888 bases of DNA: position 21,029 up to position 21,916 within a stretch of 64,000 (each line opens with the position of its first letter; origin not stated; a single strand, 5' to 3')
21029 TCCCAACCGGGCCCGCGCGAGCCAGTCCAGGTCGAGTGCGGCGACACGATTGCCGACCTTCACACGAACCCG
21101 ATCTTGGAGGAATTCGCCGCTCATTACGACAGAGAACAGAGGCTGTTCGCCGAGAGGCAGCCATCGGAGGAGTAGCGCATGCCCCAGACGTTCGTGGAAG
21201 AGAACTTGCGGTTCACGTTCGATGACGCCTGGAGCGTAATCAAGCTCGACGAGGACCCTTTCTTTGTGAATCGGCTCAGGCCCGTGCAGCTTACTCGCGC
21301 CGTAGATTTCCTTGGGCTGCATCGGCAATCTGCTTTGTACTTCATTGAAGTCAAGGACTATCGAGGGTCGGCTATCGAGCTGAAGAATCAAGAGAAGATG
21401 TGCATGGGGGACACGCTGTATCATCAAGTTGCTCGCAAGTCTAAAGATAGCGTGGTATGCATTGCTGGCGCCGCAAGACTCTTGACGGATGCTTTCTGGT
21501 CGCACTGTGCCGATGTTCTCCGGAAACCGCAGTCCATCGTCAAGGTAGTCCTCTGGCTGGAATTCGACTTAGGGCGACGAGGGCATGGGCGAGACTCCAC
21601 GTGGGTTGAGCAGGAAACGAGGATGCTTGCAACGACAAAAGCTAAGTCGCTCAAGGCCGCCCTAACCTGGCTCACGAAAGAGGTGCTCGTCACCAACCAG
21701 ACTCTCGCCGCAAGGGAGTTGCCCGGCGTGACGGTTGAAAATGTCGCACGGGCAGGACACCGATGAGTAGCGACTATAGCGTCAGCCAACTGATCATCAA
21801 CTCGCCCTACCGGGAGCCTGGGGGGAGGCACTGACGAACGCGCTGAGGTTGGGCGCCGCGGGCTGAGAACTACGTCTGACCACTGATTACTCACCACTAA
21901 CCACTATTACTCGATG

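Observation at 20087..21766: Low-GC two-gene cassette (AAA_15/21-type ATPase + 195-aa PD-(D/E)xK-like protein) between argH and thyX: candidate uncharacterised anti-phage defence module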

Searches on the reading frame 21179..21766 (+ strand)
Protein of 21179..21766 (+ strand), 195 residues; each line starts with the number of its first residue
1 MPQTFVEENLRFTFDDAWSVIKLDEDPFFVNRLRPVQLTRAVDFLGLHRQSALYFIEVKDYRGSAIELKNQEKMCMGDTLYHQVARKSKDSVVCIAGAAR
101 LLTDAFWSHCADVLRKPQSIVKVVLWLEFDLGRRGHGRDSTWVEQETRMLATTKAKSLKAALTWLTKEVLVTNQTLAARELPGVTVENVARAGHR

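Call 4: search_protein_families(library=pfam, proteins=[window:21179-21763:+], max_evalue=1)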
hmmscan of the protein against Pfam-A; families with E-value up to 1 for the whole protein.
window:21179-21763:+ (195 aa): 1 family
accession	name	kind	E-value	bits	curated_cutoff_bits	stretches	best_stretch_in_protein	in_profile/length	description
PF08378.17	NERD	-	0.064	14.2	22.1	1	38-71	35-65/111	Nuclease-related domain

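Call 5: search_protein_families(library=padloc, proteins=[window:21179-21763:+], max_evalue=1)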
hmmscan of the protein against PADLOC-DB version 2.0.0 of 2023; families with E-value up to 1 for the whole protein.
window:21179-21763:+ (195 aa): 7 families
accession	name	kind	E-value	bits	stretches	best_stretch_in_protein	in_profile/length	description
PDLC04228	HEC-02B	-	1.5e-16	59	1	6-181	4-192/199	-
PDLC04145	HEC-02A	-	2.9e-11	41.9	1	1-129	1-120/170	-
PDLC04229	HEC-02B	-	6.9e-07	27.1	1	6-91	4-92/171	-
PDLC04227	HEC-02B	-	9e-07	26.8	1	3-74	8-76/184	-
PDLC04220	HEC-02B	-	4e-06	24.8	1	4-93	3-90/172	-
PDLC04226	HEC-02B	-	0.0045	15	1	1-96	1-92/171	-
PDLC04224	HEC-02B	-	0.0078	14.1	1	40-98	36-97/182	-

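Call 6: search_protein_families(library=ncbifam, proteins=[window:21179-21763:+], max_evalue=1)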
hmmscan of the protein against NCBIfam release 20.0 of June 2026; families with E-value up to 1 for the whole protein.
window:21179-21763:+ (195 aa): 1 family
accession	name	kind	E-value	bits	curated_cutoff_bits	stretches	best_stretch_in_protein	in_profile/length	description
NF053867.1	SprKinKinDBac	equivalog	0.18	10.2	775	1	48-125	95-171/500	sporulation kinase KinD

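Call 12: find_homologous_proteins(query=window:21179-21763:+, max_evalue=0.001)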
Query window:21179-21763:+ (195 aa): 35 proteins with E <= 0.001 among 504 candidates.
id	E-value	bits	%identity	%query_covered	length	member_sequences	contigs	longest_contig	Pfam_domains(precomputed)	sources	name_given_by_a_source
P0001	5.4e-126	435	100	100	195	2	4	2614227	-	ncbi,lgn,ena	-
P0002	2.8e-98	345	79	100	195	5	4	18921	-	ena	-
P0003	4.2e-98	344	83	97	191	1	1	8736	-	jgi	jgi:hypothetical protein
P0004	2.0e-97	342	81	100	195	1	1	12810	-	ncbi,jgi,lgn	ncbi:MAG: hypothetical protein ABSG68_12070 [Thermoguttaceae bacterium]|jgi:hypothetical protein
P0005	7.3e-95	334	77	100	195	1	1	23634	-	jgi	jgi:hypothetical protein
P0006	1.2e-94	333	81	97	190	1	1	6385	-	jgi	jgi:hypothetical protein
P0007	5.8e-93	328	79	100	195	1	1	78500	-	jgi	jgi:hypothetical protein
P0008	7.3e-93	327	76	100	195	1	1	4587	-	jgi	jgi:hypothetical protein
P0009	7.9e-90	317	74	100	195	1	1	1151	-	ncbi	-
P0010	7.6e-89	314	72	100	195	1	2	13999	-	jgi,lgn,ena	jgi:hypothetical protein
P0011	1.9e-88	313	72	100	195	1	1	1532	-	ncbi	-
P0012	7.5e-87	308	73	100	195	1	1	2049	-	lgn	-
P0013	9.6e-85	301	70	100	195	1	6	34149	-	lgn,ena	-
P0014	6.3e-84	298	71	100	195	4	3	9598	-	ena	-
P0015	1.3e-83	297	72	98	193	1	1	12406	-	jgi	jgi:hypothetical protein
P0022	7.1e-59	217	54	99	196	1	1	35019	-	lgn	-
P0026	6.4e-47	178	48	99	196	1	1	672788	-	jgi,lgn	jgi:hypothetical protein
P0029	2.7e-23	101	38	95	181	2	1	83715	-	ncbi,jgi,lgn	-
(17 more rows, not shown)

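Call 17: find_encoding_contigs(protein=window:21179-21766:+, flank=10000, max_places=6)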
Protein window:21179-21766:+ (195 aa): 6 contigs read that carry it; 6 places shown.
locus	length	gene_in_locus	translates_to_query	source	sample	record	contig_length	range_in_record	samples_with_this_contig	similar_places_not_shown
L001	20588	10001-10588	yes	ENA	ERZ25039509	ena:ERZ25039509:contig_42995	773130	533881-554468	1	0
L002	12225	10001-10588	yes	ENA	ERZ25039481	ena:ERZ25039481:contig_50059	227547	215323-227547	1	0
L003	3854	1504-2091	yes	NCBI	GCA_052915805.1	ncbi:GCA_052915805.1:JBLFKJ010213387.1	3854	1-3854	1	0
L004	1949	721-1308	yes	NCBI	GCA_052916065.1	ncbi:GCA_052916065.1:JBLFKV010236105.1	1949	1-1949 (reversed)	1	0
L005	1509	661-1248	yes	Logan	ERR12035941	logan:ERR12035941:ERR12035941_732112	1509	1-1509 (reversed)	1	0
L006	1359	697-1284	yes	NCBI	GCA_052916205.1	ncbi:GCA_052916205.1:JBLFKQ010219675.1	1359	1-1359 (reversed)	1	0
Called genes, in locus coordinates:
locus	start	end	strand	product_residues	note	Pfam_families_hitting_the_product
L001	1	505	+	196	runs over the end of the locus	-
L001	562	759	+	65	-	PF01551:Peptidase_M23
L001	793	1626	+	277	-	PF03781:FGE-sulfatase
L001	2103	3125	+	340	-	PF01828:Peptidase_A4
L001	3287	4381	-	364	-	PF00158:Sigma54_activat, PF14532:Sigma54_activ_2, PF00004:AAA (weak), PF07724:AAA_2 (weak), PF07728:AAA_5, PF25601:AAA_lid_14, PF02954:HTH_8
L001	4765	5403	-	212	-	-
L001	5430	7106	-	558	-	PF13646:HEAT_2 (faint), PF02985:HEAT (faint)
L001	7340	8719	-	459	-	PF00206:Lyase_1, PF14698:ASL_C2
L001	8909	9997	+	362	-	PF02463:SMC_N (weak), PF13175:AAA_15, PF13476:AAA_23, PF13514:AAA_27 (weak), PF13304:AAA_21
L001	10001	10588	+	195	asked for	-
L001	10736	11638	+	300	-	PF02511:Thy1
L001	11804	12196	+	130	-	PF08332:CaMKII_AD, PF13474:SnoaL_3, PF14534:DUF4440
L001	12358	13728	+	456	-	PF20042:DUF6444, PF13005:zf-IS66 (weak), PF03050:DDE_Tnp_IS66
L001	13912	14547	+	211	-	PF13499:EF-hand_7 (faint), PF00036:EF-hand_1 (faint), PF13405:EF-hand_6 (faint), PF13202:EF-hand_5 (weak)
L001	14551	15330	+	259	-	PF14237:GYF_2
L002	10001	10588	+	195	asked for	-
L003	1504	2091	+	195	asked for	-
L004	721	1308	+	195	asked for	-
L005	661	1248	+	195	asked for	-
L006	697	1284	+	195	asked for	-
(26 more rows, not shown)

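Call 18: find_encoding_contigs(protein=P0007, flank=8000, max_places=2)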
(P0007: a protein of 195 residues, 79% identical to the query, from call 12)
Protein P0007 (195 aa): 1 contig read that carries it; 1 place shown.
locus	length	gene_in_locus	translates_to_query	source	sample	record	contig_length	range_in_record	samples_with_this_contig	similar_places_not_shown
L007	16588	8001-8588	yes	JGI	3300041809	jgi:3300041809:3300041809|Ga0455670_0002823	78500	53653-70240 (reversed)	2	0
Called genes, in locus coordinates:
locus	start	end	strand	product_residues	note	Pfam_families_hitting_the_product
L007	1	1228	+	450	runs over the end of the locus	PF03781:FGE-sulfatase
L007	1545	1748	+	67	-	-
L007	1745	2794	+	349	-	PF01208:URO-D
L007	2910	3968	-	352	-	PF06283:ThuA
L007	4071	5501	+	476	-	PF00324:AA_permease, PF13520:AA_permease_2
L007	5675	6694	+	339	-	PF01073:3Beta_HSD, PF01370:Epimerase, PF02719:Polysacc_synt_2, PF04321:RmlD_sub_bind, PF16363:GDP_Man_Dehyd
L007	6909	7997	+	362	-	PF13175:AAA_15 (faint), PF13476:AAA_23 (weak), PF13304:AAA_21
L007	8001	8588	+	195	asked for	-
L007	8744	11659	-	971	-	PF16586:DUF5060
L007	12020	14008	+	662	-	PF19543:GH123_N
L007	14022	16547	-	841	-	PF00092:VWA, PF13519:VWA_2, PF13768:VWA_3, PF07090:GATase1_like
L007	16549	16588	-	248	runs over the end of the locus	PF07584:BatA, PF13519:VWA_2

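Call 19: find_encoding_contigs(protein=P0026, flank=8000, max_places=2)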
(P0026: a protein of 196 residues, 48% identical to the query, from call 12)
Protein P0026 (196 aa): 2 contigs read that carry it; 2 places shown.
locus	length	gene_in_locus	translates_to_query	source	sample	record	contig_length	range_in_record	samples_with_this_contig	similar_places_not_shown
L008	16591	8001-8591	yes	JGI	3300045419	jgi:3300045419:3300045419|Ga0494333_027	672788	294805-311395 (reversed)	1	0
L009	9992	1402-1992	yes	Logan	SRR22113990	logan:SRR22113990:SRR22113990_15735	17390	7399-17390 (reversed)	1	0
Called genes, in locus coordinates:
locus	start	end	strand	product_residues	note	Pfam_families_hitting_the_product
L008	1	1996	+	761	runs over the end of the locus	PF00578:AhpC-TSA, PF08534:Redoxin, PF03712:Cu2_monoox_C (weak), PF00036:EF-hand_1 (faint), PF13202:EF-hand_5 (faint), PF13405:EF-hand_6 (faint), PF13499:EF-hand_7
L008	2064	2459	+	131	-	PF00903:Glyoxalase, PF22677:Ble-like_N (faint)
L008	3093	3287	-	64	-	-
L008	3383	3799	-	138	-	-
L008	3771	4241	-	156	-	-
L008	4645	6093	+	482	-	PF25596:CPSase_L_D1, PF02786:CPSase_L_D2, PF07478:Dala_Dala_lig_C (weak), PF02142:MGS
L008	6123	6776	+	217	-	PF02545:Maf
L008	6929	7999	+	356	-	PF02463:SMC_N (weak), PF13175:AAA_15, PF13476:AAA_23 (weak), PF13514:AAA_27 (weak), PF13304:AAA_21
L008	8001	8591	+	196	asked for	-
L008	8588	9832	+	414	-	PF01207:Dus, PF01180:DHO_dh (faint)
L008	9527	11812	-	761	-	PF04932:Wzy_C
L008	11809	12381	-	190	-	PF01965:DJ-1_PfpI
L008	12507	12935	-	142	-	PF00472:RF-1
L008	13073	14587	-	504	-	PF01494:FAD_binding_3 (faint), PF03486:HI0933_like (faint), PF07992:Pyr_redox_2, PF01134:GIDA (faint), PF13450:NAD_binding_8 (faint), PF13738:Pyr_redox_3 (faint), PF00070:Pyr_redox, PF02852:Pyr_redox_dim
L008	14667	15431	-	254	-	PF09335:VTT_dom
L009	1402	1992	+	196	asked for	-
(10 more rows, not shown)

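Call 20: find_encoding_contigs(protein=P0029, flank=8000, max_places=2)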
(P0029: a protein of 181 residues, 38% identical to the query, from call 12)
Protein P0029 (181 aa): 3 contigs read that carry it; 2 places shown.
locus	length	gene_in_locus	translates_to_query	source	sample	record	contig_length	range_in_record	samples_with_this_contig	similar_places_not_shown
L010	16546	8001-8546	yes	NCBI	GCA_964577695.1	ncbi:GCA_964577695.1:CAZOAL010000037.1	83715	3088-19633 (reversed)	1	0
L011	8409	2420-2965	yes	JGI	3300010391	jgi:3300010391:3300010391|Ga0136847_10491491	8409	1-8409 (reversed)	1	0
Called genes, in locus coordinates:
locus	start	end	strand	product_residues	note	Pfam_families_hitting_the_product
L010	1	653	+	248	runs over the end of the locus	PF01884:PcrB, PF00977:His_biosynth (weak)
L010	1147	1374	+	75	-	-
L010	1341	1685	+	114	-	PF02452:PemK_toxin (weak)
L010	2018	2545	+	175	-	-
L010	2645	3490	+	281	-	PF04909:Amidohydro_2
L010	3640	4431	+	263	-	PF01261:AP_endonuc_2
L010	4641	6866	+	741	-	PF01555:N6_N4_Mtase, PF02086:MethyltransfD12 (faint), PF03602:Cons_hypoth95 (faint), PF01170:UPF0020 (faint)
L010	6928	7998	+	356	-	PF02463:SMC_N (weak), PF13175:AAA_15, PF13304:AAA_21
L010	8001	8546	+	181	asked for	-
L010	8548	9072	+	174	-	PF00702:Hydrolase, PF13419:HAD_2, PF13242:Hydrolase_like (weak)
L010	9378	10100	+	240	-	PF03009:GDPD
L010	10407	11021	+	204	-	PF04542:Sigma70_r2, PF08281:Sigma70_r4_2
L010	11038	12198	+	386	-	PF16697:Yop-YscD_cpl, PF00498:FHA, PF16697:Yop-YscD_cpl, PF00498:FHA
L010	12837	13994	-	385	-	-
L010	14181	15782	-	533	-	PF00082:Peptidase_S8, PF13860:FlgD_ig, PF18962:Por_Secre_tail (faint)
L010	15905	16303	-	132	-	-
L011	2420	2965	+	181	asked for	-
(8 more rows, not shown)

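Call 21: find_encoding_contigs(protein=P0022, flank=8000, max_places=2)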
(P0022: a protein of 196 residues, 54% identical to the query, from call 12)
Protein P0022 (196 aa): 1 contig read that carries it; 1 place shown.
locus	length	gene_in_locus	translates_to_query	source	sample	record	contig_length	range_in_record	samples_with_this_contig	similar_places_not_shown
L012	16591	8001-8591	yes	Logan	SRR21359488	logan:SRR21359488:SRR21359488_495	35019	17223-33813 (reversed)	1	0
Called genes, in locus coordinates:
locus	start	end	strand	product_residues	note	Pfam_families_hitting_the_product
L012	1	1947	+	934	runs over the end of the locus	PF00515:TPR_1 (faint), PF07719:TPR_2 (faint), PF12895:ANAPC3 (faint), PF13181:TPR_8 (faint), PF13424:TPR_12 (faint), PF13428:TPR_14 (faint), PF13432:TPR_16 (weak), PF13485:Peptidase_MA_2, +9 more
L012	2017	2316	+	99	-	PF01503:PRA-PH (weak), PF03819:MazG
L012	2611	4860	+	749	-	-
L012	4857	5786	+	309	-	PF00005:ABC_tran, PF13304:AAA_21 (weak)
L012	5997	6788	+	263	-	PF00753:Lactamase_B, PF19583:ODP (faint)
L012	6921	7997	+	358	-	PF02463:SMC_N (faint), PF13175:AAA_15, PF13476:AAA_23, PF13304:AAA_21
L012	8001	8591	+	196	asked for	-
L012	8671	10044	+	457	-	PF07394:DUF1501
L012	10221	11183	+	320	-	-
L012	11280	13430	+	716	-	PF02368:Big_2 (weak)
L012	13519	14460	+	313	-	PF13620:CarboxypepD_reg (weak)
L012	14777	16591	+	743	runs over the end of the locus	PF07583:PSCyt2, PF07587:PSD1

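Call 22: predict_structure(alignment_id=A1)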
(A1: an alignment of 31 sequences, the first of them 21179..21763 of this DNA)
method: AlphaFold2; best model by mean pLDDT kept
length: 195 residues; sequences in the alignment: 31
mean_pLDDT: 88.6   pTM: 0.87
mean pLDDT of the five models: 88.6, 88.0, 86.3, 84.0, 77.5
residues with pLDDT >= 90: 127; 70-90: 54; 50-70: 12; < 50: 2
segments of 3 or more residues with pLDDT < 50: none
pLDDT, mean of each block of 10 residues (from residue 1): 93 96 94 82 95 95 77 68 92 96 95 91 93 85 91 93 92 84 90 50
secondary structure, 60 per line:
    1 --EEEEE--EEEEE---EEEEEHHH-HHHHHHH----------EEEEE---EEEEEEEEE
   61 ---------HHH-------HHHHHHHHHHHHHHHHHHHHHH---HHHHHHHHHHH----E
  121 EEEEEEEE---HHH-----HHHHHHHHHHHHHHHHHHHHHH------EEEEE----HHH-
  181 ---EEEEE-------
elements in order: E3-7 E10-14 E18-22 H27-33 E44-48 E52-60 H80-101 H105-115 E120-128 H140-161 E168-172 E184-188

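Call 29: fold_search(model_id=the predicted structure, library=pdb)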
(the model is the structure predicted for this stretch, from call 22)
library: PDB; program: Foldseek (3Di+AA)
matches with E <= 10: 437; with E <= 0.001: 0
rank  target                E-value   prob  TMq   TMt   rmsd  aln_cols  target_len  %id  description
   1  9ibq_A                8.1e-03  0.77  0.31  0.24   7.9       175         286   13  Structure of BstEII with DNA substrate (released 2026-03-04)
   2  8ps4_A                1.1e-01  0.28  0.30  0.18   8.6       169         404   11  Escherichia coli SduA complex (released 2025-01-22)
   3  8ps5_A                2.8e-01  0.25  0.33  0.19   8.8       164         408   13  Escherichia coli SduA complex bound to DNA (released 2025-01-22)
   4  6xtw_A                3.4e-01  0.14  0.14  0.13  10.7        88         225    9  HumRadA33F in complex with peptidic inhibitor 6 (released 2021-01-27)
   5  2dum_B                3.9e-01  0.30  0.21  0.28  10.6        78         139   18  Crystal structure of hypothetical protein, PH0823 (released 2007-01-24)
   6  6tv3                  3.9e-01  0.08  0.16  0.15  11.8       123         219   10  HumRadA1 in complex with 3-amino-2-naphthoic acid (released 2021-01-27)
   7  3dnx                  4.1e-01  0.15  0.20  0.25  11.9       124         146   10  SPO1766 protein of unknown function from Silicibacter pomeroyi. (released 2008-09-02)
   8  7o2n_B                4.4e-01  0.06  0.17  0.13  12.1       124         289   14  Crystal structure of B. subtilis UGPase YngB (released 2021-04-14)
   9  5lbi                  5.0e-01  0.07  0.16  0.15  11.7       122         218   11  Apo-structure of humanised RadA-mutant humRadA3 (released 2016-10-26)
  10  3v20_B                5.3e-01  0.08  0.24  0.18   8.8       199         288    8  Crystal structure of Type IIF restriction endonuclease Bse634I with cognate DNA (released 2012-04-25)
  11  7t20_A                5.3e-01  0.06  0.15  0.09  14.1       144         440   14  E. coli DnaB bound to ssDNA and AMPPNP (released 2022-12-14)
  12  8vx9_A                6.1e-01  0.09  0.27  0.22   9.2       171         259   12  Structure of HamAB apo complex from the Escherichia coli Hachiman defense system (released 2024-03-13)
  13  3v1z_A                7.4e-01  0.08  0.26  0.19   9.5       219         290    7  Crystal structure of Type IIF restriction endonuclease Bse634I with cognate DNA (released 2012-04-25)
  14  4b2i                  7.4e-01  0.06  0.16  0.15  11.8       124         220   10  Humanised monomeric RadA in complex with indazole (released 2013-02-06)
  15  7o2n_A                7.4e-01  0.05  0.16  0.13  12.0       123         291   13  Crystal structure of B. subtilis UGPase YngB (released 2021-04-14)
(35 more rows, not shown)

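Call 30: search_protein_representatives(alignment_id=A1)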
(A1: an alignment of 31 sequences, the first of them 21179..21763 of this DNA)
Query: 31 sequences, 196 profile positions. Proteins with E-value up to 0.001 (for the whole library): 1620; up to 1e-10: 934; up to 1e-30: 191. The best 150 are listed.
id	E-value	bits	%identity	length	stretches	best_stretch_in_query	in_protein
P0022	5.4e-80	283.7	-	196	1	1-194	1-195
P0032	2.1e-61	223.0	-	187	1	3-194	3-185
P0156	1.2e-59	217.3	-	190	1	1-188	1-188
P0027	4.6e-59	215.4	-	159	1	8-137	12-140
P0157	1.2e-54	201.0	-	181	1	4-192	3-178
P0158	1.0e-53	198.0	-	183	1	3-192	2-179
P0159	1.3e-52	194.3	-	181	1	3-192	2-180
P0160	1.8e-51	190.6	-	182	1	4-193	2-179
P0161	1.8e-50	187.3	-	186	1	3-191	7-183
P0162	3.6e-50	186.4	-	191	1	3-194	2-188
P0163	4.1e-50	186.2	-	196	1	1-193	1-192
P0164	8.4e-50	185.2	-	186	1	4-192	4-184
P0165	9.4e-49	181.8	-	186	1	1-195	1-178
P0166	3.2e-48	180.0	-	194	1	1-195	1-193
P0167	6.0e-48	179.1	-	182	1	3-193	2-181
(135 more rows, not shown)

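Call 32: search_solved_structures(query=A1, max_evalue=10, show_alignments=2)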
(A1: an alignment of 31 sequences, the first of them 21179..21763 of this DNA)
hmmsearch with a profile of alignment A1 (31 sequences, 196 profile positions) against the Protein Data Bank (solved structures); distinct sequences matched with E-value up to 10: 4.
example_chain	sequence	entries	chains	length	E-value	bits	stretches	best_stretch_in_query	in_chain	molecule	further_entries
9r1o_A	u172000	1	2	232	0.00018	24.2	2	106-178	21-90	sc-apCC-6-DPH-NR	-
8qad_A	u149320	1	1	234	0.22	14.1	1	104-170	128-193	sc-apCC-6-LLIA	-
1u3e_M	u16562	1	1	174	0.59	12.7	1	151-193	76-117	HNH homing endonuclease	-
7nyw_I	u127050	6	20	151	0.66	12.5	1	104-166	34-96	Macrodomain Ter protein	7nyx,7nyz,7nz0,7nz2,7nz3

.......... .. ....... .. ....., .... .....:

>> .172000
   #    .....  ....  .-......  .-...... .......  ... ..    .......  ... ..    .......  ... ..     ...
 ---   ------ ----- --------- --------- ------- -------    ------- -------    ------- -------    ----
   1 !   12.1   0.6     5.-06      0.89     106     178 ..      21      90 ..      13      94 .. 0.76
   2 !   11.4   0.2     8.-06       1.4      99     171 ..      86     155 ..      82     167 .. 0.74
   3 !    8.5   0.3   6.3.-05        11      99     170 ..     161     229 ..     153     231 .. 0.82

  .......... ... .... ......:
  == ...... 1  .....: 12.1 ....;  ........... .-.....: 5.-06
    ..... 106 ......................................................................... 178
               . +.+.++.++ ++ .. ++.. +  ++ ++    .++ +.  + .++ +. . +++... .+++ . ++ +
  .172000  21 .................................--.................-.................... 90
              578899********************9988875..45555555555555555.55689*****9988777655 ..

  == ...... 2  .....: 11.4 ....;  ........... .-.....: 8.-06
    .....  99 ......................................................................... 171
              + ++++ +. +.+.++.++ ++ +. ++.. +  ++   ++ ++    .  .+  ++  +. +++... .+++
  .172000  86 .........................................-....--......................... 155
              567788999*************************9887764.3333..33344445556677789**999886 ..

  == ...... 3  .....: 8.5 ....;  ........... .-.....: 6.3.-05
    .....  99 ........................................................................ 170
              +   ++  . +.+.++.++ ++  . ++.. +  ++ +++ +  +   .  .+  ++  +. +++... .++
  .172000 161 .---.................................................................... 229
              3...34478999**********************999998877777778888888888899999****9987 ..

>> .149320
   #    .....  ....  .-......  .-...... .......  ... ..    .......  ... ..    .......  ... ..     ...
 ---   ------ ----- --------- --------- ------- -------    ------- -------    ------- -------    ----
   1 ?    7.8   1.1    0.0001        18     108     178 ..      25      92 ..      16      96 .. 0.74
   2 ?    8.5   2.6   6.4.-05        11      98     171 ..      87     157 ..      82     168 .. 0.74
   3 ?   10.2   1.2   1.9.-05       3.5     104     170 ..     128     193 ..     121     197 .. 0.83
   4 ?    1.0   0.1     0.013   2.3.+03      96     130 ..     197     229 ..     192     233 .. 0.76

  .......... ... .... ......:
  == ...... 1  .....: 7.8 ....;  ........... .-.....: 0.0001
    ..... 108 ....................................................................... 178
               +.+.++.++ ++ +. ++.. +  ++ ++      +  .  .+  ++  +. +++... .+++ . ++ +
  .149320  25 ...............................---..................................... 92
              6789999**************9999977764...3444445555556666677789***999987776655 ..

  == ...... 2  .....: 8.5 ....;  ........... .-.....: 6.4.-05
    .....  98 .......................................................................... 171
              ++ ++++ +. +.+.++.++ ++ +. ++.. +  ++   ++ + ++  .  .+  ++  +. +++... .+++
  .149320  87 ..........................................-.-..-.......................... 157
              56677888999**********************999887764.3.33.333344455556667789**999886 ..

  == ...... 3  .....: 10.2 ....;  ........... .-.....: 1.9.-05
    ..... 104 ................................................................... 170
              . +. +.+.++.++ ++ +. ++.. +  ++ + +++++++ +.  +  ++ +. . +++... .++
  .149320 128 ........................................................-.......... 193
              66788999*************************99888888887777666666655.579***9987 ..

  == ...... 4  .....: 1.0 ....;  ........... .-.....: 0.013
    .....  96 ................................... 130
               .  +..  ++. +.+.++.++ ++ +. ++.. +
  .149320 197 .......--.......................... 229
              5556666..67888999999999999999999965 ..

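Call 35: find_encoding_contigs(protein=P0004, flank=8000, max_places=2)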
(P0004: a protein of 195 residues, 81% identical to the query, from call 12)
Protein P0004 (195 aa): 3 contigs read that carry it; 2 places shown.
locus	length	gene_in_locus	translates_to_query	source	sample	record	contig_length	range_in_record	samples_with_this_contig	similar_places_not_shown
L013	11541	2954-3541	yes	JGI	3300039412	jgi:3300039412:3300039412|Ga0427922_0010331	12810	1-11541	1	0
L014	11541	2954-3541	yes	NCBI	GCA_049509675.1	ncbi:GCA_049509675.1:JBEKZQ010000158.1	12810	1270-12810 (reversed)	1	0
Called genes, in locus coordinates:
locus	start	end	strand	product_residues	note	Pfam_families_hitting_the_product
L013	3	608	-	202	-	?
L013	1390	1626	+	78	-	PF09527:ATPase_gene1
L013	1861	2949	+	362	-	PF02463:SMC_N (faint), PF13175:AAA_15 (weak), PF13476:AAA_23 (weak), PF13304:AAA_21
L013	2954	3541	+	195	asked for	-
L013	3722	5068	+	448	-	PF10431:ClpB_D2-small (faint), PF13521:AAA_28 (faint), PF00004:AAA (weak), PF07724:AAA_2 (weak), PF07728:AAA_5 (weak), PF00004:AAA (weak), PF07724:AAA_2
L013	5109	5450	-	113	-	-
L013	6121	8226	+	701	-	PF02449:Glyco_hydro_42, PF08532:Glyco_hydro_42M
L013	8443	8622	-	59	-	-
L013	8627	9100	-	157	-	-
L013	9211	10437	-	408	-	-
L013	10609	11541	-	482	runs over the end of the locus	PF00072:Response_reg (weak), PF00158:Sigma54_activat, PF14532:Sigma54_activ_2, PF01078:Mg_chelatase (faint), PF07728:AAA_5, PF25601:AAA_lid_14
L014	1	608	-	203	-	PF16258:DUF4912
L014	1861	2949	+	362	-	PF02463:SMC_N (faint), PF13175:AAA_15 (weak), PF13476:AAA_23 (weak), PF13304:AAA_21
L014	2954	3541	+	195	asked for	-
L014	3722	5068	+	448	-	PF10431:ClpB_D2-small (faint), PF13521:AAA_28 (faint), PF00004:AAA (weak), PF07724:AAA_2 (weak), PF07728:AAA_5 (weak), PF00004:AAA (weak), PF07724:AAA_2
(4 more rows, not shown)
